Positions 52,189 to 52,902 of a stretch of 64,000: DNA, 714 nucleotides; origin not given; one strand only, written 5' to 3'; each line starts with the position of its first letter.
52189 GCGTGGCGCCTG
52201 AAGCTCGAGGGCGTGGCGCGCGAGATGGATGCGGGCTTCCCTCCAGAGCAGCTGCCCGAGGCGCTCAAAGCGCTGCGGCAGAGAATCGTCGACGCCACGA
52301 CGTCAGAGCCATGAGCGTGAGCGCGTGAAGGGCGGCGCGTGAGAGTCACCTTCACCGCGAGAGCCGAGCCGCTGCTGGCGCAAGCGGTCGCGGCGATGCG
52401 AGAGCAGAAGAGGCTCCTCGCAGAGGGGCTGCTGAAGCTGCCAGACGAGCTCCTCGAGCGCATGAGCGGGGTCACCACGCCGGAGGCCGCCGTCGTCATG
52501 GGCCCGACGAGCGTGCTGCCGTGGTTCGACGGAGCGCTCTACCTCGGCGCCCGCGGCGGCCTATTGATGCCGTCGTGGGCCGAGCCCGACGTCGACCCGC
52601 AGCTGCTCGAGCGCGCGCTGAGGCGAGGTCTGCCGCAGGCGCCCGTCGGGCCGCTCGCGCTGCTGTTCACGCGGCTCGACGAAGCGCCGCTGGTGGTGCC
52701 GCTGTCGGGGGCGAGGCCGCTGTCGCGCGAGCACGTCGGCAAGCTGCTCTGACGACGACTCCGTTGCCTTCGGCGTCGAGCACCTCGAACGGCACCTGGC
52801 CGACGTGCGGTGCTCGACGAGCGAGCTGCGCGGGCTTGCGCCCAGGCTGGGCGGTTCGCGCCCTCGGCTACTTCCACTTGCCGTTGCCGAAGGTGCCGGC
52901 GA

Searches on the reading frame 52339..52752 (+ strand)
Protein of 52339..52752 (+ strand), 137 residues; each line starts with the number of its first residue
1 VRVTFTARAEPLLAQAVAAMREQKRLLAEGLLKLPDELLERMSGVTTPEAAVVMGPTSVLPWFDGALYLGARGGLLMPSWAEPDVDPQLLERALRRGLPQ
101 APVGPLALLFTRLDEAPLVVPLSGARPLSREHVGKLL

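Call 3: search_protein_families(library=pfam, proteins=[window:52339-52752:+], max_evalue=0.1)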
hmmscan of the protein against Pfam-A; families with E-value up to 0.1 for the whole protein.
window:52339-52752:+ (137 aa): 1 family
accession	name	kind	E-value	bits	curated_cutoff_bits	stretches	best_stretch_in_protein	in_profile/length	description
PF19921.4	bpX5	-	2.7e-18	66.4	27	1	4-136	3-131/135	MoxR-vWA-beta-propeller ternary system domain bpX5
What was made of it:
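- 52339..52752 (+): bpX5-domain protein (137 aa), gene 2 of the same system. Its function is unknown. Pfam PF19921 bpX5 2.7e-18, covering the full length (call 3).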

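Call 6: search_protein_families(library=padloc, proteins=[window:52339-52752:+], max_evalue=0.1)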
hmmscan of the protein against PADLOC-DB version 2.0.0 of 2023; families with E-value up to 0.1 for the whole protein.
window:52339-52752:+ (137 aa): 0 families

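Call 7: search_protein_families(library=ncbifam, proteins=[window:52339-52752:+], max_evalue=0.1)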
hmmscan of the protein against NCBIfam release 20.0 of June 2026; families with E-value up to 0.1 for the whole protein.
window:52339-52752:+ (137 aa): 0 families

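Call 14: find_encoding_contigs(protein=window:52339-52752:+, flank=10000, max_places=6)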
Protein window:52339-52752:+ (137 aa): 1 contig read that carries it; 1 place shown.
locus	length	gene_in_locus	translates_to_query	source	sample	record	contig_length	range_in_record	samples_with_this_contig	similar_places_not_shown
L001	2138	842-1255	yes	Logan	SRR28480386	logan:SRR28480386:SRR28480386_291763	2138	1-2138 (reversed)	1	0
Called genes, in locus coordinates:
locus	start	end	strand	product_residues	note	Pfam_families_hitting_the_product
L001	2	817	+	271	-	?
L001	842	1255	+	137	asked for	PF19921:bpX5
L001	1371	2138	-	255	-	?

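Call 15: find_homologous_proteins(query=window:52339-52749:+, max_evalue=0.001)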
Query window:52339-52749:+ (137 aa): 30 proteins with E <= 0.001 among 255 candidates.
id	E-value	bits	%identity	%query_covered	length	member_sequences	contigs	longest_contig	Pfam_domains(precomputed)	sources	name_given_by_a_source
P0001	9.4e-80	283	100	100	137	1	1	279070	PF19921.5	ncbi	-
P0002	1.1e-78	280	99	100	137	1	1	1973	PF19921.5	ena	-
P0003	6.2e-54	200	75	99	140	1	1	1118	PF19921.5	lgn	-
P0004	2.9e-52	194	71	98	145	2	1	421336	PF19921.5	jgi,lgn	-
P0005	7.6e-46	174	64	99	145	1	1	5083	PF19921.5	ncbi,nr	ncbi:MAG: hypothetical protein JNK82_29920 [Myxococcaceae bacterium]|nr:hypothetical protein [Myxoco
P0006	1.8e-42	163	61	99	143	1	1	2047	PF19921.5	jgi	jgi:hypothetical protein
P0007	9.7e-42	160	62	96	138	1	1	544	PF19921.5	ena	-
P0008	5.2e-40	155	61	94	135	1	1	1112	PF19921.5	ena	-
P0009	3.3e-39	152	59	97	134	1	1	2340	PF19921.5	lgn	-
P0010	3.2e-38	149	60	98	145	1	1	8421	PF19921.5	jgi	jgi:hypothetical protein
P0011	8.5e-37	144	59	93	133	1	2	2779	PF19921.5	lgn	-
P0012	1.7e-36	143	56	100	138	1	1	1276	PF19921.5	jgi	jgi:hypothetical protein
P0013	6.0e-36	142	58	96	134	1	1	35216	PF19921.5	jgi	jgi:hypothetical protein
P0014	1.1e-35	141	62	92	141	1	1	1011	PF19921.5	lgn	-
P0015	2.3e-35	140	56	99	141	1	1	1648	PF19921.5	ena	-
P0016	2.4e-35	140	60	94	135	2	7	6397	PF19921.5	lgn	-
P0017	2.4e-35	140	63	96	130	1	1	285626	PF19921.5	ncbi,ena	-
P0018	5.6e-35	138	57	98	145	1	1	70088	PF19921.5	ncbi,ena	-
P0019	2.2e-34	137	57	99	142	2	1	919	PF19921.5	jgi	-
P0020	7.8e-34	135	57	94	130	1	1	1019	PF19921.5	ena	-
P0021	2.0e-33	133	58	96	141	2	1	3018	PF19921.5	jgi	jgi:hypothetical protein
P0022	3.2e-33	133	61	96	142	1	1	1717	PF19921.5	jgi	jgi:hypothetical protein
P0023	2.4e-32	130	59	99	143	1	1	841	PF19921.5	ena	-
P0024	5.8e-32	129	60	96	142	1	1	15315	PF19921.5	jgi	jgi:hypothetical protein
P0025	1.4e-31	127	60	77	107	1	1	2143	PF19921.5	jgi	-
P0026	1.6e-31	127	55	99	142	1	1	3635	PF19921.5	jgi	jgi:hypothetical protein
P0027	3.2e-31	126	56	99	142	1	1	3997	PF19921.5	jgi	jgi:hypothetical protein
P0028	1.0e-30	125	52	99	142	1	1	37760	PF19921.5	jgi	jgi:hypothetical protein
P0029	4.3e-29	119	58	88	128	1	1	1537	PF19921.5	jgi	jgi:hypothetical protein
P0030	4.7e-23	100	60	67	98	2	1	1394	PF19921.5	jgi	jgi:hypothetical protein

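Call 16: find_encoding_contigs(protein=P0001, flank=10000, max_places=3)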
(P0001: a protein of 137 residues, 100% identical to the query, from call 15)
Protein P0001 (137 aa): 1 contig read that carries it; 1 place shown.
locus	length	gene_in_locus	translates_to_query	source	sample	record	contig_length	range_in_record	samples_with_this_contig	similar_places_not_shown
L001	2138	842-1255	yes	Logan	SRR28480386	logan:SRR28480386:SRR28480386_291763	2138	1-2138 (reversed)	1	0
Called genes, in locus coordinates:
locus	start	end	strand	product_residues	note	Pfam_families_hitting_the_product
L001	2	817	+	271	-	?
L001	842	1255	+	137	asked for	PF19921:bpX5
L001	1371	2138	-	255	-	?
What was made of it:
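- Tried and rejected: Sequence beyond the window. find_encoding_contigs returned only a 2.1-kb Logan contig (calls 14, 16).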

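Call 17: find_encoding_contigs(protein=P0004, flank=10000, max_places=3)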
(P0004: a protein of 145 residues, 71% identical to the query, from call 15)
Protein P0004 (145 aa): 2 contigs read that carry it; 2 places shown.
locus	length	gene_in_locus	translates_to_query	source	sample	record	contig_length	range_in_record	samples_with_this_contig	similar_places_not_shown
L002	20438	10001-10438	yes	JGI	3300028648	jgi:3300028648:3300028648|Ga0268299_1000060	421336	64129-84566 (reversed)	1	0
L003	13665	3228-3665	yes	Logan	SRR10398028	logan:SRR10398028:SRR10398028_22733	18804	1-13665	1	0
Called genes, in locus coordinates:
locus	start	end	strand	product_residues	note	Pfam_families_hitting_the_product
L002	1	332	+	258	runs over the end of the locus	-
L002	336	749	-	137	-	PF00072:Response_reg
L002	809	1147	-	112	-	PF07238:PilZ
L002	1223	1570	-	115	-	PF00072:Response_reg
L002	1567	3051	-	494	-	PF03796:DnaB_C (faint), PF06745:ATPase, PF13481:AAA_25 (faint), PF23442:DUF7125 (faint), PF05729:NACHT (faint), PF09848:SLFN-g3_helicase (faint), PF13191:AAA_16 (faint), PF06745:ATPase, +3 more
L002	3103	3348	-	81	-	-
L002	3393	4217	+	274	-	PF00106:adh_short, PF08659:KR, PF13460:NAD_binding_10 (faint), PF13561:adh_short_C2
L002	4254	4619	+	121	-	PF00072:Response_reg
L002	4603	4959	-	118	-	-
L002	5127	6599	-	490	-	PF11617:Cu-binding_MopE (weak)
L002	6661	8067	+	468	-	PF10092:DUF2330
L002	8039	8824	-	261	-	-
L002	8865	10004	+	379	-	PF20030:bpMoxR, PF07728:AAA_5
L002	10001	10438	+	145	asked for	PF19921:bpX5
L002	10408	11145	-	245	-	-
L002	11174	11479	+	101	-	-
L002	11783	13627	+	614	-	-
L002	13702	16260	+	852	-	PF19922:bpX6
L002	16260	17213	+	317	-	-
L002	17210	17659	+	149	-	PF08681:TacA1, PF13508:Acetyltransf_7 (faint)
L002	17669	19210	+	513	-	-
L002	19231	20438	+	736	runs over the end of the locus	-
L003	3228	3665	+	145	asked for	PF19921:bpX5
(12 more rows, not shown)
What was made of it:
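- L002 also has a 1.35-kb interruption at the same junction (call 17).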

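Call 18: find_encoding_contigs(protein=P0017, flank=10000, max_places=3)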
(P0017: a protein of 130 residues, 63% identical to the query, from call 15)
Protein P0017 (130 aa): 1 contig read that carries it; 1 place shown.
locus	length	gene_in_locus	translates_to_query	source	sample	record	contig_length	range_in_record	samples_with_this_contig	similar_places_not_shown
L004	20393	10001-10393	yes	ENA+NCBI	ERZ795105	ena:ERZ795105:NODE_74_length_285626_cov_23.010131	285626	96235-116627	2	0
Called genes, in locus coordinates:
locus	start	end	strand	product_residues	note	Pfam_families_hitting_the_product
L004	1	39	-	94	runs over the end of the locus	-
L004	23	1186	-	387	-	PF08495:FIST, PF10442:FIST_C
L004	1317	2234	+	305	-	PF00072:Response_reg, PF08448:PAS_4 (weak)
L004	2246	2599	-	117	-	PF00072:Response_reg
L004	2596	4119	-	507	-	PF03796:DnaB_C (faint), PF06745:ATPase, PF13481:AAA_25 (faint), PF23442:DUF7125 (weak), PF09848:SLFN-g3_helicase (faint), PF13191:AAA_16 (faint), PF13401:AAA_22 (faint), PF06745:ATPase, +1 more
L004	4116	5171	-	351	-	PF00989:PAS, PF08448:PAS_4, PF13426:PAS_9, PF00512:HisKA, PF02518:HATPase_c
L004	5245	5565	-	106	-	-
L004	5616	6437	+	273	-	PF00106:adh_short, PF08659:KR, PF13460:NAD_binding_10 (weak), PF13561:adh_short_C2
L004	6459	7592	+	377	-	PF02239:Cytochrom_D1 (faint), PF21783:YNCE (weak), PF25174:Beta-prop_THOC3 (weak)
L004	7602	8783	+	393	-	PF00512:HisKA (weak), PF02518:HATPase_c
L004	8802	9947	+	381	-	PF20030:bpMoxR, PF07728:AAA_5, PF17868:AAA_lid_8 (faint)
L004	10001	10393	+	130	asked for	PF19921:bpX5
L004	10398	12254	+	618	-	-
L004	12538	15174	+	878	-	PF19922:bpX6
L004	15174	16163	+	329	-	-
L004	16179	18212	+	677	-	-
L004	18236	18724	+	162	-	PF03061:4HBT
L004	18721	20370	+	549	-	PF07244:POTRA (faint)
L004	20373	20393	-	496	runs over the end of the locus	PF10114:PocR, PF00512:HisKA, PF02518:HATPase_c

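Call 21: search_protein_families(library=pfam, proteins=[L002:11783-13627:+, L002:13702-16260:+, L002:16260-17213:+, L002:17669-19210:+, L002:10408-11145:-, L002:11174-11479:+], max_evalue=0.01)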
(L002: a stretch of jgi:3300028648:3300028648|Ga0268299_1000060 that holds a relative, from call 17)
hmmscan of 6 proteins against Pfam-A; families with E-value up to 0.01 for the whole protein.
L002:11783-13627:+ (614 aa): 0 families

L002:13702-16260:+ (852 aa): 2 families
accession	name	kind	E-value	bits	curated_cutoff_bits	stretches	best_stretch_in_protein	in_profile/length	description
PF19922.4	bpX6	-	6.9e-15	55.7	27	1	2-131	32-162/170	MoxR-vWA-beta-propeller ternary system domain bpX6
PF13360.13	PQQ_2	-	0.0017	18.5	27.6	0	746-850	45-145/233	Outer membrane protein assembly factor BamB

L002:16260-17213:+ (317 aa): 0 families

L002:17669-19210:+ (513 aa): 0 families

L002:10408-11145:- (245 aa): 0 families

L002:11174-11479:+ (101 aa): 0 families

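Call 57: find_encoding_contigs(protein=P0018, flank=10000, max_places=2)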
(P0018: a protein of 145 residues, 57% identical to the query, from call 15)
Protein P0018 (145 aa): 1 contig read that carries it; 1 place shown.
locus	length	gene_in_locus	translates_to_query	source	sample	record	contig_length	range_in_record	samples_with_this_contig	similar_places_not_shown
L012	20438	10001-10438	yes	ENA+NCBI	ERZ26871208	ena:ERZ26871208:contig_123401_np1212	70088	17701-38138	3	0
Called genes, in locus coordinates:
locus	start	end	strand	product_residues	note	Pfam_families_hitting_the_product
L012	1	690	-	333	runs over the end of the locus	PF20030:bpMoxR, PF07726:AAA_3, PF07728:AAA_5, PF17863:AAA_lid_2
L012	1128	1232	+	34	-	-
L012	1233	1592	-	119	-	-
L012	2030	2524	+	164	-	-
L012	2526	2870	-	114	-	-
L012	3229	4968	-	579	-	PF13485:Peptidase_MA_2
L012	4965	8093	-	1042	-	PF13779:DUF4175 (weak)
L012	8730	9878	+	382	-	PF20030:bpMoxR, PF07728:AAA_5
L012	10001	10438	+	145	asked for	PF19921:bpX5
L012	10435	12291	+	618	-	-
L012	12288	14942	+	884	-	PF19922:bpX6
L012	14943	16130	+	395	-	-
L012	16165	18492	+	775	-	-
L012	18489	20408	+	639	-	-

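Call 58: find_encoding_contigs(protein=P0028, flank=10000, max_places=2)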
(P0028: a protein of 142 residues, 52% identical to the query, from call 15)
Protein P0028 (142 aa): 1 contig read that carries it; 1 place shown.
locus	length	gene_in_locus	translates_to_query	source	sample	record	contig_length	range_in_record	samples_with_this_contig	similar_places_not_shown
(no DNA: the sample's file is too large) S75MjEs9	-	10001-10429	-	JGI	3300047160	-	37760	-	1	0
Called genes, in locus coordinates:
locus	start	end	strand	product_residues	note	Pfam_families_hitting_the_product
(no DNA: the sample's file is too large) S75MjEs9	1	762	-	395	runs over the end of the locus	PF03712:Cu2_monoox_C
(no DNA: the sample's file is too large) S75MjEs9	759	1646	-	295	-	PF00805:Pentapeptide (faint)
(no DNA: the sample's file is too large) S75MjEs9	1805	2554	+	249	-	PF01774:UreD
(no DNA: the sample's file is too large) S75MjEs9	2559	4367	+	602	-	PF02310:B12-binding, PF04055:Radical_SAM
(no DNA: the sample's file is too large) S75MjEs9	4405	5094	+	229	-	PF00547:Urease_gamma, PF00699:Urease_beta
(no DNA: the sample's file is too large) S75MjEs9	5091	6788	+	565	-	PF00449:Urease_alpha, PF01979:Amidohydro_1, PF07969:Amidohydro_3 (weak)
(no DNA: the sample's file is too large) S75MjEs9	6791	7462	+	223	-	PF01730:UreF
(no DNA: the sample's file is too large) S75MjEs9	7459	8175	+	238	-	PF02492:cobW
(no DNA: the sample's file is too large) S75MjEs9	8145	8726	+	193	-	PF09536:DUF2378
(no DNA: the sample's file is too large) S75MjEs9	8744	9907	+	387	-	PF20030:bpMoxR, PF07728:AAA_5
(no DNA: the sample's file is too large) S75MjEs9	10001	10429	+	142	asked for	PF19921:bpX5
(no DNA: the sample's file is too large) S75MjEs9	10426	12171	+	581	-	-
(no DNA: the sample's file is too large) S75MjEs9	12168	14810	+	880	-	PF19922:bpX6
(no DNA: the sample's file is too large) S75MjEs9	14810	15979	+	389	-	PF13855:LRR_8 (faint), PF13516:LRR_6 (faint), PF12799:LRR_4 (faint)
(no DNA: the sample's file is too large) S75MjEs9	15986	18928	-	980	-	PF08487:VIT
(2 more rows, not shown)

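Call 59: find_encoding_contigs(protein=P0013, flank=10000, max_places=2)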
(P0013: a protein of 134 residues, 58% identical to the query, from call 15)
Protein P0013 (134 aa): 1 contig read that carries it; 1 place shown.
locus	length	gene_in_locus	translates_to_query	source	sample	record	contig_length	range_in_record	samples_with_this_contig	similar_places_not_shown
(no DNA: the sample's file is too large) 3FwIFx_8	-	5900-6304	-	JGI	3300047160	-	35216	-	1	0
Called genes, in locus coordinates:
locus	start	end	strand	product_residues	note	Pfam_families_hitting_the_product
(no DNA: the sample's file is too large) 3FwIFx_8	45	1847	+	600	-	PF01204:Trehalase, PF22422:MGH1-like_GH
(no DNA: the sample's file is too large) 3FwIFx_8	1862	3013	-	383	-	PF13483:Lactamase_B_3, PF12706:Lactamase_B_2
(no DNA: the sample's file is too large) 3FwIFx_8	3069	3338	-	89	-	-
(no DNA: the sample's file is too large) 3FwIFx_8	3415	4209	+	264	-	PF00106:adh_short, PF02719:Polysacc_synt_2 (weak), PF08659:KR, PF13561:adh_short_C2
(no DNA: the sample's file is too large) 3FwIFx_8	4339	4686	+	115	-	-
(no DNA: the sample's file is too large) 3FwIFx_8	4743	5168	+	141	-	PF20030:bpMoxR, PF07728:AAA_5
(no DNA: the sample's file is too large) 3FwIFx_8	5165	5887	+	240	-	PF20030:bpMoxR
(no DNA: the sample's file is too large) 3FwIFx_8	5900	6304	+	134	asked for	PF19921:bpX5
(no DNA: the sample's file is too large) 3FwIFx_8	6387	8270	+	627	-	-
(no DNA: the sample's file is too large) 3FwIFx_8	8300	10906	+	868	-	PF19922:bpX6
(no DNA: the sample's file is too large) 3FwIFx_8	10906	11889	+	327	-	-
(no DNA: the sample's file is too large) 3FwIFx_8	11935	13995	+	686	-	-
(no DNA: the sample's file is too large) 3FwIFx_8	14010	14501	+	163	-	PF13622:4HBT_3 (weak), PF03061:4HBT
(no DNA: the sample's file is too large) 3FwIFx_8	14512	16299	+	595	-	-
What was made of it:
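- MoxR-bpX5 has its own conserved partners downstream (calls 17, 18, 57-59).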

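Call 63: search_protein_families(library=phrogs, proteins=[window:52339-52749:+], max_evalue=0.01)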
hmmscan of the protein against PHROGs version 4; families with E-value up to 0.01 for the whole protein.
window:52339-52749:+ (137 aa): 0 families

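Call 77: search_protein_families(library=pfam, proteins=[L004:10398-11399:+, L012:10435-11439:+, L002:11783-12784:+, L012:11440-12288:+, L004:11400-12251:+], max_evalue=10)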
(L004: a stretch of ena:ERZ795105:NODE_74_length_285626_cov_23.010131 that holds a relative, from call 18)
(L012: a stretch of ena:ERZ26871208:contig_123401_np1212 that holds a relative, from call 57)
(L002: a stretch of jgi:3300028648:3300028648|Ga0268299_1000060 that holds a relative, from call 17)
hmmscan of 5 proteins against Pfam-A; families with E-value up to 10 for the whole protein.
L004:10398-11399:+ (334 aa): 0 families

L012:10435-11439:+ (335 aa): 0 families

L002:11783-12784:+ (334 aa): 0 families

L012:11440-12288:+ (283 aa): 0 families

L004:11400-12251:+ (284 aa): 1 family
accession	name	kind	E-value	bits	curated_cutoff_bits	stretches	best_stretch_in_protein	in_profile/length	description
PF20178.3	ToxA_N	-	0.28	11.3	27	1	109-179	170-239/249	Dermonecrotic toxin, N-terminal domain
